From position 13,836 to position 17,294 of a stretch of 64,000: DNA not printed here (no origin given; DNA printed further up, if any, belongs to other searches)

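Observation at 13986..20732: Two adjacent giant secreted proteins, each built from a recent internal tandem duplication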

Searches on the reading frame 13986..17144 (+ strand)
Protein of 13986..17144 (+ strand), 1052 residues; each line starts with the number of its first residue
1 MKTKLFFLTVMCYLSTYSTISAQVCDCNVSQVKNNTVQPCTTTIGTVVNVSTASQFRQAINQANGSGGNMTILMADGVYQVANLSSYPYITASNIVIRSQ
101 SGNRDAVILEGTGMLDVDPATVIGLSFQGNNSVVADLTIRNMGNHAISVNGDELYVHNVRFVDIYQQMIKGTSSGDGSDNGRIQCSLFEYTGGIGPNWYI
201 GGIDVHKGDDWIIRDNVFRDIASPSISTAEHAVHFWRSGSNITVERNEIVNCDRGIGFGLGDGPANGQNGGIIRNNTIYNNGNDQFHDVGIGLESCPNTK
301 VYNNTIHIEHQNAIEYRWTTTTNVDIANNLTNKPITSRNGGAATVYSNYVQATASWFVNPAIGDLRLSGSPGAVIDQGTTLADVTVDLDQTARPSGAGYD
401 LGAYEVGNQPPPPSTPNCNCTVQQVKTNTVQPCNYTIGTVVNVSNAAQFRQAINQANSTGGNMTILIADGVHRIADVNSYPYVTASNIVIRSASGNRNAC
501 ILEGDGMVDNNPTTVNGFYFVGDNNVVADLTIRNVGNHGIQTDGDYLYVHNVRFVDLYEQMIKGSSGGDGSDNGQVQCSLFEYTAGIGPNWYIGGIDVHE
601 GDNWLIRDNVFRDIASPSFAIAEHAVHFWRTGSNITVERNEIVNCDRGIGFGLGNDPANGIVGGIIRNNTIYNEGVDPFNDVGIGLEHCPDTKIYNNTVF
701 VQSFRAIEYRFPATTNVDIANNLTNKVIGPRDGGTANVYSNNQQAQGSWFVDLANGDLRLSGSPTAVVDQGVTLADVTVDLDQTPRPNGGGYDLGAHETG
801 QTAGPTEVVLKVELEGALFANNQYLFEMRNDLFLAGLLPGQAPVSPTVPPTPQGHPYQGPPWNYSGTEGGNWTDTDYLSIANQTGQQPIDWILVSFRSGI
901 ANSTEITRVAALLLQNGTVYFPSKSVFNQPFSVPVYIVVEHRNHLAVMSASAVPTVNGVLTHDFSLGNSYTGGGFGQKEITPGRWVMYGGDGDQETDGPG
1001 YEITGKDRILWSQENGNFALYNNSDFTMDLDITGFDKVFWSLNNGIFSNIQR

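Call 3: search_protein_families(library=pfam, proteins=[window:13986-17144:+], max_evalue=0.1)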
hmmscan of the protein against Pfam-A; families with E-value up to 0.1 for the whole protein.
window:13986-17144:+ (1052 aa): 2 families
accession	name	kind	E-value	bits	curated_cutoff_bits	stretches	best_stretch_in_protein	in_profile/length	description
PF17161.10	DUF5123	-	0.015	16.8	35.1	1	272-369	2-100/113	Domain of unknown function (DUF5123)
PF03123.20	CAT_RBD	-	0.099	13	25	0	245-259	18-32/57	CAT RNA binding domain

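Call 4: search_protein_families(library=ncbifam, proteins=[window:13986-17144:+], max_evalue=0.1)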
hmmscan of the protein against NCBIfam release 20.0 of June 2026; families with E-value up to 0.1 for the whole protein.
window:13986-17144:+ (1052 aa): 7 families
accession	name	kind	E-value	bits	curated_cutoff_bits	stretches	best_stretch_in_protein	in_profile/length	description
NF041518.1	choice_anch_Q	domain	2.1e-12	47.1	25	2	367-406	20-57/58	choice-of-anchor Q domain-containing protein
NF002223.0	PRK01117.1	equivalog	0.0028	16.5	402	0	446-493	201-248/430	adenylosuccinate synthase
TIGR01963.1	PHB_DH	subfamily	0.0074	15.6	307.05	0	431-488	47-105/255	3-hydroxybutyrate dehydrogenase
NF009093.0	PRK12429.1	subfamily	0.017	14.4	258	0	423-483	43-104/259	3-hydroxybutyrate dehydrogenase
NF004802.0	PRK06153.1-1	equivalog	0.02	13.7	601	0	256-315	293-352/391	hypothetical protein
NF006080.0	PRK08226.1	equivalog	0.028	13.8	356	0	422-477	42-98/263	SDR family oxidoreductase UcpA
TIGR00184.1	purA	equivalog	0.075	11.9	395.55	0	451-493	202-244/425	adenylosuccinate synthase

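Call 29: find_homologous_proteins(query=window:13986-17141:+)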
Query window:13986-17141:+ (1052 aa): 362 proteins with E <= 0.001 among 8000 candidates; the best 120 are listed.
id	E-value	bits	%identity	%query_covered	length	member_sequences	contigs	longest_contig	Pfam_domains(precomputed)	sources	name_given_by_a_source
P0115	0.0e+0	2429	100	100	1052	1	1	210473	-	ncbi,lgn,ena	-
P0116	0.0e+0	1539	67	100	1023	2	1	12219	PF13229.13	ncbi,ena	-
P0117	0.0e+0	1521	66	98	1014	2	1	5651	PF13229.13,PF05048.20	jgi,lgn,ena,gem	-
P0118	0.0e+0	1121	63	76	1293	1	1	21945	-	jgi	-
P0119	1.5e-160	554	60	39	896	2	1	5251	-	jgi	-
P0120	1.2e-153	532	44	60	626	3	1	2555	-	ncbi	-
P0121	2.9e-148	514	59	38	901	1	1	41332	-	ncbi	ncbi:MAG: hypothetical protein AAGA77_05740 [Bacteroidota bacterium]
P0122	1.2e-147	512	47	34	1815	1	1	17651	PF13229.13,PF02018.24,PF17161.11,PF05048.20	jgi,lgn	-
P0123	6.9e-147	509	60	38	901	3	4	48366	-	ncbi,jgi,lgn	ncbi:MAG: hypothetical protein ACI86M_003576 [Saprospiraceae bacterium]|jgi:hypothetical protein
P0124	7.4e-147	509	60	39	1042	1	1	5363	PF18962.8,PF16841.12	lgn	-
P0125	5.3e-146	506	59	38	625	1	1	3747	PF11617.14,PF18962.8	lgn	-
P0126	9.7e-145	502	58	38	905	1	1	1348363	-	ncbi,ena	-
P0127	2.4e-144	501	59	38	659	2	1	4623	PF11617.14,PF18962.8,PF05048.20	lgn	-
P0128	7.4e-144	499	58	38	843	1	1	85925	-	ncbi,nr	ncbi:MAG: right-handed parallel beta-helix repeat-containing protein, partial [Saprospiraceae bacter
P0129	1.5e-142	495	57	39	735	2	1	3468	PF18962.8,PF16841.12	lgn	-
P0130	1.9e-141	491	58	38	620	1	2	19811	PF11617.14,PF18962.8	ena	-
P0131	1.9e-141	491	58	38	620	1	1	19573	PF11617.14,PF18962.8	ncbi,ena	-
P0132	2.7e-141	491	60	38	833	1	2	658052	PF11617.14,PF18962.8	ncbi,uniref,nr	ncbi:MopE-related protein [Portibacter lacus]|uniref:Secretion system C-terminal sorting domain-cont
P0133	2.9e-140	487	54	40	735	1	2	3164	PF18962.8,PF16841.12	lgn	-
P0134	1.0e-139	485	58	38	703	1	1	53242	PF11617.14,PF18962.8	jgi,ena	-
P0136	2.7e-138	481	58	38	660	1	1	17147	PF11617.14,PF18962.8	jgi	jgi:hypothetical protein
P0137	5.9e-138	480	57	38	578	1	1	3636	PF11617.14,PF18962.8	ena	-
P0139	4.0e-133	464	60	35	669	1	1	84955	PF11617.14,PF18962.8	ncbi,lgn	-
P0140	8.0e-133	463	58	37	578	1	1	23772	PF11617.14,PF18962.8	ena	-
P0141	5.0e-131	457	56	38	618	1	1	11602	PF11617.14,PF18962.8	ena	-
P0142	1.2e-130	455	43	58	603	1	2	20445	PF13229.13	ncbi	-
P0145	3.9e-127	444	53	38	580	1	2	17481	PF11617.14,PF18962.8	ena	-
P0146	4.4e-119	417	39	61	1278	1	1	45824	PF02018.24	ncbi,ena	-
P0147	1.1e-113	399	54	34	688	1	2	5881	PF13229.13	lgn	-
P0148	2.4e-103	365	48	36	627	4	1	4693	PF13229.13,PF22842.4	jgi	jgi:hypothetical protein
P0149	9.4e-99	350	42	27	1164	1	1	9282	PF15659.13,PF16655.13,PF13229.13,PF00041.28,PF05048.20,PF16656.12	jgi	jgi:hypothetical protein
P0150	1.8e-97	346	39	60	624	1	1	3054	-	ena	-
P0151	5.0e-96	341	46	40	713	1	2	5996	PF13229.13,PF07589.17,PF18998.7,PF05048.20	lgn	-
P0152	1.2e-95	340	48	35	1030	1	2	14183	PF13229.13,PF07602.18,PF22842.4,PF00395.26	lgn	-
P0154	2.5e-95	339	47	37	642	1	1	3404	PF13229.13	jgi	jgi:hypothetical protein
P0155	1.2e-94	336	49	35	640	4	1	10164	PF13229.13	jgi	-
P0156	1.3e-94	336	39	57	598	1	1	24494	PF13229.13,PF22842.4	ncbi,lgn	-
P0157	4.1e-94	334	46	39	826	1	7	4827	PF02412.24,PF13229.13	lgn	-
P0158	8.5e-94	333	48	34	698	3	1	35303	PF13229.13,PF22842.4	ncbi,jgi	-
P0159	1.2e-93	333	46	38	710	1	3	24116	PF13229.13,PF07589.17,PF18998.7,PF05048.20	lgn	-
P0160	1.2e-93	333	47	35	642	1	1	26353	PF13229.13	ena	-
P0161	1.8e-93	332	49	34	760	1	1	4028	PF13229.13,PF04122.18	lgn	-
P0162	3.0e-93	332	47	36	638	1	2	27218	PF13229.13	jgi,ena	-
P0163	8.3e-93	330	48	36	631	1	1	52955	PF13229.13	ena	-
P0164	1.5e-92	329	49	34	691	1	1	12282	PF13229.13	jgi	jgi:hypothetical protein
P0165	2.8e-92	328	40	47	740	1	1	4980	PF13229.13,PF04122.18,PF05048.20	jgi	jgi:putative cell wall-binding protein/pectate lyase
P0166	3.7e-92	328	47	36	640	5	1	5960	PF13229.13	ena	-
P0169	4.2e-91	325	47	35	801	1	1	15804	PF02412.24,PF13229.13,PF25549.1,PF07589.17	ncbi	-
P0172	5.4e-90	321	48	36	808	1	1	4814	PF02412.24,PF13229.13,PF07589.17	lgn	-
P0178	4.6e-89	318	46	35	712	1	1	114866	PF13229.13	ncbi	ncbi:hypothetical protein ACFL2B_01025 [Patescibacteria group bacterium]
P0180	1.2e-88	316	43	40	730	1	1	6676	PF02412.24,PF13229.13,PF07589.17,PF05048.20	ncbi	-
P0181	1.4e-88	316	44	39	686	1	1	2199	PF13229.13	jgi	jgi:hypothetical protein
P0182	1.7e-88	316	48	36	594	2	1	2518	PF13229.13,PF05048.20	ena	-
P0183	2.7e-88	315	49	34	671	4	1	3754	PF13229.13,PF05048.20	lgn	-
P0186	1.3e-87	313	47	35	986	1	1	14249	PF13229.13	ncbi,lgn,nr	ncbi:MAG: right-handed parallel beta-helix repeat-containing protein [Kiritimatiellae bacterium]|nr:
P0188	2.5e-87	312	46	35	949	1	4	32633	PF13229.13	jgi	jgi:hypothetical protein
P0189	3.5e-87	312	46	35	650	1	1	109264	PF13229.13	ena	-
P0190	3.9e-87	311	45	37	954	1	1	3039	PF18962.8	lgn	-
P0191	7.4e-87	310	45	37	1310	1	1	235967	PF13229.13,PF09458.17,PF10503.15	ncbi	-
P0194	1.3e-86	310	45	36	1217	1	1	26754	PF13229.13,PF06977.18,PF13449.13,PF00149.34,PF00041.28,PF16656.12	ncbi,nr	ncbi:MAG: metallophosphoesterase [Candidatus Theseobacter exili]|nr:metallophosphoesterase [Candidat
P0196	2.8e-86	309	35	58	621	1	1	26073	PF13229.13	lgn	-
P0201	3.2e-85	305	45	35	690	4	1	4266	PF13229.13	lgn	-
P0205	1.6e-84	303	46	35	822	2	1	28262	PF13229.13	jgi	-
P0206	3.4e-84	302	42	40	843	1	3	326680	PF13229.13,PF22842.4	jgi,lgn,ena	-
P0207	5.7e-84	301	45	35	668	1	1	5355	PF01839.30,PF13229.13,PF13517.13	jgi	-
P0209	3.5e-83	298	46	35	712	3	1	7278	PF13229.13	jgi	-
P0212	7.3e-82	294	42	40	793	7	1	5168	PF00756.27,PF00326.28,PF13229.13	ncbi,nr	ncbi:MAG: hypothetical protein GX422_13820 [Deltaproteobacteria bacterium]|nr:hypothetical protein [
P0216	5.7e-81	291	42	42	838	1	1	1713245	PF13229.13,PF22842.4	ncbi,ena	-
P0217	9.8e-81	290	43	36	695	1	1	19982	PF13229.13,PF05048.20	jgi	-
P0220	1.8e-80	289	47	35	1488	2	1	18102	PF18962.8,PF00041.28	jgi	-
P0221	2.5e-80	289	46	35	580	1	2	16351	PF13229.13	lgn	-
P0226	8.4e-80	287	43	36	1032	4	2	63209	PF13229.13,PF23023.2,PF00753.34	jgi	jgi:glyoxylase-like metal-dependent hydrolase (beta-lactamase superfamily II)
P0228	1.3e-79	287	44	36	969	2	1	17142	PF13229.13,PF22842.4,PF18884.6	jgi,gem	-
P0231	2.3e-79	286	53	26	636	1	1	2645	PF13229.13,PF04122.18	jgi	jgi:hypothetical protein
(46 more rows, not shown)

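Call 40: find_encoding_contigs(protein=P0116, flank=8000, max_places=2)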
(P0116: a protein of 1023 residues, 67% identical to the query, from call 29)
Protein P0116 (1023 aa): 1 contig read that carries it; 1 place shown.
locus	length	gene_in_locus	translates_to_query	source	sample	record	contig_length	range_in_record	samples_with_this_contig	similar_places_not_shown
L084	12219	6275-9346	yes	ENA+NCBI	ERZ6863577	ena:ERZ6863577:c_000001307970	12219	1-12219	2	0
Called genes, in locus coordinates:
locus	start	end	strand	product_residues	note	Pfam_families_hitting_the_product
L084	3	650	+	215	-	?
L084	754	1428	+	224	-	PF01625:PMSR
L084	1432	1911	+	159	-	-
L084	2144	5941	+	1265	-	PF13573:SprB, PF14312:FG-GAP_2 (weak), PF00801:PKD, PF18911:PKD_4, PF18911:PKD_4, PF00801:PKD, PF18911:PKD_4, PF18962:Por_Secre_tail, +2 more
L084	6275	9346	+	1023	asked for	PF13229:Beta_helix (weak)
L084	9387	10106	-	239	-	PF00072:Response_reg, PF04397:LytTR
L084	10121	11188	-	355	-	PF06580:His_kinase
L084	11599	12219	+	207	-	?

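Call 41: find_encoding_contigs(protein=P0118, flank=8000, max_places=2)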
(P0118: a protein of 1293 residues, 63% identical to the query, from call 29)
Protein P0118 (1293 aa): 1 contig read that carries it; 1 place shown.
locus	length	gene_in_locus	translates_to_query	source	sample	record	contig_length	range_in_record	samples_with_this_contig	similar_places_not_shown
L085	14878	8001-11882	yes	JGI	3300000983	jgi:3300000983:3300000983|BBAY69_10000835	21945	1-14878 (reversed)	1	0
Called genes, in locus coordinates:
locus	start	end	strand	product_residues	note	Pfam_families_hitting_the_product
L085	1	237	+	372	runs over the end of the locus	PF01391:Collagen (faint)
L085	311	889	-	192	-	PF07609:DUF1572, PF12867:DinB_2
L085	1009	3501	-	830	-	PF01839:FG-GAP (faint), PF13517:FG-GAP_3, PF07593:UnbV_ASPIC, PF13517:FG-GAP_3 (weak)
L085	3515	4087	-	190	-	PF13517:FG-GAP_3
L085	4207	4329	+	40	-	-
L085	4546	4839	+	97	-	-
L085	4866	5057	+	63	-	-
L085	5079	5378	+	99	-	PF01022:HTH_5 (faint), PF13601:HTH_34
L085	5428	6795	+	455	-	PF06123:CreD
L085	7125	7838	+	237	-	PF00882:Zn_dep_PLPC, PF13803:DUF4184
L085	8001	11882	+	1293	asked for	-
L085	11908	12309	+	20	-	-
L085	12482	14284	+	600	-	PF14240:YHYH, PF00080:Sod_Cu (weak)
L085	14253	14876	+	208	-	?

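Call 63: search_protein_families(library=pfam, proteins=[P0150, P0120, P0196, P0142], max_evalue=1)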
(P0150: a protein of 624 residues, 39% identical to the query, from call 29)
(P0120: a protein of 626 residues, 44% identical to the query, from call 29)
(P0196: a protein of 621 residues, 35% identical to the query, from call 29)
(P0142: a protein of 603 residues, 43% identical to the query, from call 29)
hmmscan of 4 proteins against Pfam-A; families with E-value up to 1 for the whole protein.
P0150 (624 aa): 1 family
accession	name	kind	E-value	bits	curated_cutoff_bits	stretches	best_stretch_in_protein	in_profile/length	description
PF15121.11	TMEM71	-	0.024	14.8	27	1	295-349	31-88/152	TMEM71 protein family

P0120 (626 aa): 0 families

P0196 (621 aa): 2 families
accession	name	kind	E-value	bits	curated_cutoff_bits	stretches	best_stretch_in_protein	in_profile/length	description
PF13229.12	Beta_helix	-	2.2e-06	27.9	25.9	1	141-301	7-141/158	Right handed beta helix region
PF05048.19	NosD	-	0.0007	19.5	23.6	2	262-303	93-134/212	Periplasmic copper-binding protein (NosD)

P0142 (603 aa): 3 families
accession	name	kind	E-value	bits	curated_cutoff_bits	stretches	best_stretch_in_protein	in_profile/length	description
PF13229.12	Beta_helix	-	9.7e-08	32.2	25.9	2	190-330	2-123/158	Right handed beta helix region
PF05048.19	NosD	-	6.7e-05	22.9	23.6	1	191-319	41-154/212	Periplasmic copper-binding protein (NosD)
PF12708.12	Pect-lyase_RHGA_epim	-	0.005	17.1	27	1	39-244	20-190/213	Rhamnogalacturonase A/epimerase, pectate lyase-like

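Call 75: list_cluster_members(proteins=[P0115, P0012, P0013, P0116, P0117, P0014, P0005, P0011, P0146, P0120])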
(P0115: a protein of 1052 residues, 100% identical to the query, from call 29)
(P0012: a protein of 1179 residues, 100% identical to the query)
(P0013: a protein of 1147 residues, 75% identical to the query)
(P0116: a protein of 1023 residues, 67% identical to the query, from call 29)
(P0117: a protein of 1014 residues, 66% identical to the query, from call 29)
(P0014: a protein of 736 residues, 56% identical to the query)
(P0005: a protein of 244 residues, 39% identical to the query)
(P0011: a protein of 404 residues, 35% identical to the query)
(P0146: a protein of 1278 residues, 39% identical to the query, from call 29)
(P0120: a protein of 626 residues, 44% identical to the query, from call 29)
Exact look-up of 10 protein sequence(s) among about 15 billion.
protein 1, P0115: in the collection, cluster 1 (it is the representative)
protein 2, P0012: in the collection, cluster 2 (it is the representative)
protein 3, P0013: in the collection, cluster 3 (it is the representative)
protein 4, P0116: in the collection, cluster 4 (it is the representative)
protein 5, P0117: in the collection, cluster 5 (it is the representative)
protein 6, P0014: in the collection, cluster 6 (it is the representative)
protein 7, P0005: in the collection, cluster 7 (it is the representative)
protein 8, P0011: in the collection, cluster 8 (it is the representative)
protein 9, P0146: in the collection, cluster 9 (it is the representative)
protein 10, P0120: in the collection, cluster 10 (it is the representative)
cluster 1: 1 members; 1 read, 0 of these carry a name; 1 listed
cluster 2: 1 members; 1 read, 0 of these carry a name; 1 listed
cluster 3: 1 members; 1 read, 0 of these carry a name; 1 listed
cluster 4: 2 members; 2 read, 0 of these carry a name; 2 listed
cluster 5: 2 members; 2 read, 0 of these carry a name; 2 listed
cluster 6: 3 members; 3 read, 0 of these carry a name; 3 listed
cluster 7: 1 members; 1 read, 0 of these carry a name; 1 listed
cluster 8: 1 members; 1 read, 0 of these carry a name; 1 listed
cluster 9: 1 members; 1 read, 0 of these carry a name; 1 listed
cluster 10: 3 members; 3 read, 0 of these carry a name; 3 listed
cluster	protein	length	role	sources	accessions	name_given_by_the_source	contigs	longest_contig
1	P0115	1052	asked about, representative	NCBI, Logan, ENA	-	-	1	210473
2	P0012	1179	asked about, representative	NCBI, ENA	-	-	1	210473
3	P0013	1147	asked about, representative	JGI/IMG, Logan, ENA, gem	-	-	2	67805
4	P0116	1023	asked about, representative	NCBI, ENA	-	-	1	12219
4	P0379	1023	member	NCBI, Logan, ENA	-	-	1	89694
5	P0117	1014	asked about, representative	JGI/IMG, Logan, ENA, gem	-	-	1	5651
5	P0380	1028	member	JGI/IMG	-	-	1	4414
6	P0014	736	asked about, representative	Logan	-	-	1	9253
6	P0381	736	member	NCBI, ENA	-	-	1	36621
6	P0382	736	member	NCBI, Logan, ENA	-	-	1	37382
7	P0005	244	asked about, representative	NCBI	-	-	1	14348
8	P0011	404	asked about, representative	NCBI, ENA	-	-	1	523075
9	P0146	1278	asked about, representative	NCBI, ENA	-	-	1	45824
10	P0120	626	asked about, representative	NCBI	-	-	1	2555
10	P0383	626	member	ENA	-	-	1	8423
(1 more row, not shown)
